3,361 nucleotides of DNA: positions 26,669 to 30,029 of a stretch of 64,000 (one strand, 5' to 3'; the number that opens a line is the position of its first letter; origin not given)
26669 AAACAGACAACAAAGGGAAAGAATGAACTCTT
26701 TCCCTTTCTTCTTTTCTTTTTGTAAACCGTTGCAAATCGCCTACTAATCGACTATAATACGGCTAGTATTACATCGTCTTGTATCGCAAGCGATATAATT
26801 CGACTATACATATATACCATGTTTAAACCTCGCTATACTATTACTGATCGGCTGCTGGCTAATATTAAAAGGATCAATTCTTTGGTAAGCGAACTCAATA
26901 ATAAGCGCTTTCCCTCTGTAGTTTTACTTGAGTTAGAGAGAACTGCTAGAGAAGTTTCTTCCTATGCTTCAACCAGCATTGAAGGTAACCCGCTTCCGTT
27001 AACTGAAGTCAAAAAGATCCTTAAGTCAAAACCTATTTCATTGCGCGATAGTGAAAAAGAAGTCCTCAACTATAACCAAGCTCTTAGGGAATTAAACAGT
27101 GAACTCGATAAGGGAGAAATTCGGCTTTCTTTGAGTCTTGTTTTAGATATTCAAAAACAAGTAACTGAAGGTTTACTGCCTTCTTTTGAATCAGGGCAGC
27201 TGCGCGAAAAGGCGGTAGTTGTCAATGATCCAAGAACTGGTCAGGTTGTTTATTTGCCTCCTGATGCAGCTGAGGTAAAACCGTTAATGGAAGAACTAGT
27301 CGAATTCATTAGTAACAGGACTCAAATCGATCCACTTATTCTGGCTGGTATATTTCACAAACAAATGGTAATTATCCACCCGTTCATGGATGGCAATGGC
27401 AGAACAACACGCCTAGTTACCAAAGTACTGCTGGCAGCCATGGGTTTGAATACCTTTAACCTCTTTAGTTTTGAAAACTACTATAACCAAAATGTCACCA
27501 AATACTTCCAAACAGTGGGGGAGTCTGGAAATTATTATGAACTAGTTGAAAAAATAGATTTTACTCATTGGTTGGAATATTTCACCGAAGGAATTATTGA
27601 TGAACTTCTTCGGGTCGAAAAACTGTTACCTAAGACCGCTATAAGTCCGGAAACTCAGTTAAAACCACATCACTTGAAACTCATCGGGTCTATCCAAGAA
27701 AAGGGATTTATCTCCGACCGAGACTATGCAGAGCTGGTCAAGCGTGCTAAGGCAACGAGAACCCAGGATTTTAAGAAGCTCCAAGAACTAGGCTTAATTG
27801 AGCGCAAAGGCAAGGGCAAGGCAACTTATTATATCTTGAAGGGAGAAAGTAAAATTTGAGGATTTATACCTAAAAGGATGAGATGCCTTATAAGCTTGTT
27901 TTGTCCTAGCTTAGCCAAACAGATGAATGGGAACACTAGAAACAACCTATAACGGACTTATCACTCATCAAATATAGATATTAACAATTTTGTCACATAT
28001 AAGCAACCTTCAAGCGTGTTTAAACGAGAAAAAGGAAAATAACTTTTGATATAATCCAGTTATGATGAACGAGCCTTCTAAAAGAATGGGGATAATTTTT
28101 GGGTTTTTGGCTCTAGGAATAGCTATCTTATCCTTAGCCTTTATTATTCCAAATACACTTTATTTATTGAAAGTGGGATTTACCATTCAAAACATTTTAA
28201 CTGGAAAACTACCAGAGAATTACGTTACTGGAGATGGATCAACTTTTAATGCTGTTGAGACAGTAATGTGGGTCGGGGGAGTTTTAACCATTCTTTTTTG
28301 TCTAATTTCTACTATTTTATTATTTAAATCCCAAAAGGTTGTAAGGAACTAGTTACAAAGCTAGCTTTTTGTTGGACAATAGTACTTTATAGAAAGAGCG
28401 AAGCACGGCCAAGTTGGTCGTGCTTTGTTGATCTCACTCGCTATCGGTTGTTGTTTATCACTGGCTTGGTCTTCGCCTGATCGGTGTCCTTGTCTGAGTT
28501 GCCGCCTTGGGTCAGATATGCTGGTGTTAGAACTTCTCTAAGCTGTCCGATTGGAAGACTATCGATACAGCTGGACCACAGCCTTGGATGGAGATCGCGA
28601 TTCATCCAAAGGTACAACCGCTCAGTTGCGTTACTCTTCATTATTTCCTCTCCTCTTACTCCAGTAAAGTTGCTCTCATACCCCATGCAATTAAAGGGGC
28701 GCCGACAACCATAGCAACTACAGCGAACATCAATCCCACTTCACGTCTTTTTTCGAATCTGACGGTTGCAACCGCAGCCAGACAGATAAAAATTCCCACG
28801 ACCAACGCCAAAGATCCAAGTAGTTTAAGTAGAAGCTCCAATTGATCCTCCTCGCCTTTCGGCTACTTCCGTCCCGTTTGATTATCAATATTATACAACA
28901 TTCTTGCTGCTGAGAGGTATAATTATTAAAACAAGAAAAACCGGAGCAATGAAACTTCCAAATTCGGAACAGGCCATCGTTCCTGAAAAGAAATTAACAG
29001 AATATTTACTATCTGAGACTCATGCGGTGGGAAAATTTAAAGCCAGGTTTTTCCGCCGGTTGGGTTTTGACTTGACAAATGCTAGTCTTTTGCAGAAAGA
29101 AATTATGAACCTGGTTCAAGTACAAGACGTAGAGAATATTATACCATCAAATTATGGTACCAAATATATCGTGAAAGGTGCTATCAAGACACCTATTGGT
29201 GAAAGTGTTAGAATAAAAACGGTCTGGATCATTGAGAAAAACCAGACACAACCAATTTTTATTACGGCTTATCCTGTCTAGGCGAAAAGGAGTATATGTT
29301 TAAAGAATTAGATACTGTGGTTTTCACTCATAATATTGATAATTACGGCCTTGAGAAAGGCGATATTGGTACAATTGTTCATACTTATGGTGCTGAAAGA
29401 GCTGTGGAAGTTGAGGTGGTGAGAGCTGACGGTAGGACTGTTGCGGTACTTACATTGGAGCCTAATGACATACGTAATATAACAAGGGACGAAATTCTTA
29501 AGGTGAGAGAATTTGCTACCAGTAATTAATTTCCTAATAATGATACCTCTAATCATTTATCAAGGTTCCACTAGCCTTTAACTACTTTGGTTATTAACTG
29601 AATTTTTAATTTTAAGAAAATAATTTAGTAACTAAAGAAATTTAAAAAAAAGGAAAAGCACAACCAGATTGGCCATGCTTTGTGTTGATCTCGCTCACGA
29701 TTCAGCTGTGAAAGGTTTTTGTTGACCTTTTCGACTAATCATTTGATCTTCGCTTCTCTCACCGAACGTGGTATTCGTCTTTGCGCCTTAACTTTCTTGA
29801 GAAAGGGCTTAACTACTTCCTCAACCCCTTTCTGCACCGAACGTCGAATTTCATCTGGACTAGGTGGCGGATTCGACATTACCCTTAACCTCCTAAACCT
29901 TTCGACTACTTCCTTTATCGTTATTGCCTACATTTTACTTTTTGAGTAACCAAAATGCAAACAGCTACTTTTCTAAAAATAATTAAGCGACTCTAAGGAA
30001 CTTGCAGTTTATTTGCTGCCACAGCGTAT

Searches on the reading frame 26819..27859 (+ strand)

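Call 11: search_protein_families(library=pfam, proteins=[window:26819-27859:+], max_evalue=0.1)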
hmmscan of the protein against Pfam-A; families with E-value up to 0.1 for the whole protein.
window:26819-27859:+ (346 aa): 5 families
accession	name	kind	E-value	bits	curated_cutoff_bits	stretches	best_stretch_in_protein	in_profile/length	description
PF02661.23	Fic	-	3.2e-18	66.8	24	1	103-205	2-93/93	Fic/DOC family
PF25212.1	HVO_A0114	-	4e-06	27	27.6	1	280-336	19-75/84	HVO_A0114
PF23229.2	DUF7067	-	0.038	14.2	27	0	78-99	22-43/56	Alpha-glucan water dikinase, DUF7067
PF08220.18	HTH_DeoR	-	0.042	14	21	0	287-329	4-46/57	DeoR-like helix-turn-helix domain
PF13784.11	Fic_N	-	0.078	13.5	26.7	0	50-90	38-78/82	Fic/DOC family N-terminal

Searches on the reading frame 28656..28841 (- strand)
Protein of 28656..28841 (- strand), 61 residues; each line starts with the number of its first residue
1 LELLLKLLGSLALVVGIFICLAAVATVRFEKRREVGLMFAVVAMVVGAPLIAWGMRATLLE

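Call 11: search_protein_families(library=pfam, proteins=[window:28656-28841:-], max_evalue=0.1)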
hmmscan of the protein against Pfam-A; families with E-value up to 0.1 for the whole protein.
window:28656-28841:- (61 aa): 3 families
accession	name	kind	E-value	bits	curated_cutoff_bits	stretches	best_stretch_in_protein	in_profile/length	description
PF14351.11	DUF4401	-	0.015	15.1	30.4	1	11-57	36-82/307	Domain of unknown function (DUF4401)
PF20664.2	DUF6814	-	0.019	15.6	25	1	1-55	1-57/71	Family of unknown function (DUF6814)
PF14007.11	YtpI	-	0.024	15.4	29.4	1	13-58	36-80/87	YtpI-like protein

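Call 76: search_protein_families(library=phrogs, proteins=[window:28659-28841:-], max_evalue=0.01)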
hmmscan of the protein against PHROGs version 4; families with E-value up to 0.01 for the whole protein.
seq(61 aa): 0 families

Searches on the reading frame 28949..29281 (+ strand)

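Call 78: search_protein_families(library=pfam, proteins=[window:28949-29281:+], max_evalue=0.01)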
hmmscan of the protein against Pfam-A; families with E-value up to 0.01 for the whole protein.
window:28949-29281:+ (110 aa): 1 family
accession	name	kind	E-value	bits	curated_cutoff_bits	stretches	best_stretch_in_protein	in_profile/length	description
PF21814.2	DUF6883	-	3.2e-31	108.3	27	1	2-109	1-108/110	Domain of unknown function (DUF6883)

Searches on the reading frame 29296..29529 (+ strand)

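Call 78: search_protein_families(library=pfam, proteins=[window:29296-29529:+], max_evalue=0.01)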
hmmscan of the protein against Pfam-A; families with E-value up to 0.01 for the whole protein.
window:29296-29529:+ (77 aa): 2 families
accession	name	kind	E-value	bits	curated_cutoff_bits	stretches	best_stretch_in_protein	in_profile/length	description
PF16277.11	DUF4926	-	3.1e-18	65.4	29.1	1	4-60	1-56/57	Domain of unknown function (DUF4926)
PF18335.7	SH3_13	-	0.0031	17.7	41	1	2-40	26-64/65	ATP-dependent RecD-like DNA helicase SH3 domain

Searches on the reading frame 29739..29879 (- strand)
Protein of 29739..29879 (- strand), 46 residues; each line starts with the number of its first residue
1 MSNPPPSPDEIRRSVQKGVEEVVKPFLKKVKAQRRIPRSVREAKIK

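Call 11: search_protein_families(library=pfam, proteins=[window:29739-29879:-], max_evalue=0.1)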
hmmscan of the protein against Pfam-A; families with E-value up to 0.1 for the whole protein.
window:29739-29879:- (46 aa): 1 family
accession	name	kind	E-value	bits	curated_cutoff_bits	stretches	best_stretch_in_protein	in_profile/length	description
PF08236.17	SRI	-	0.055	14.2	23.5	1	4-32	47-74/78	SRI (Set2 Rpb1 interacting) domain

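Call 76: search_protein_families(library=phrogs, proteins=[window:29739-29879:-], max_evalue=0.01)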
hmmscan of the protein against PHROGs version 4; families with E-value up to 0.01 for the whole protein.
window:29739-29879:- (46 aa): 0 families
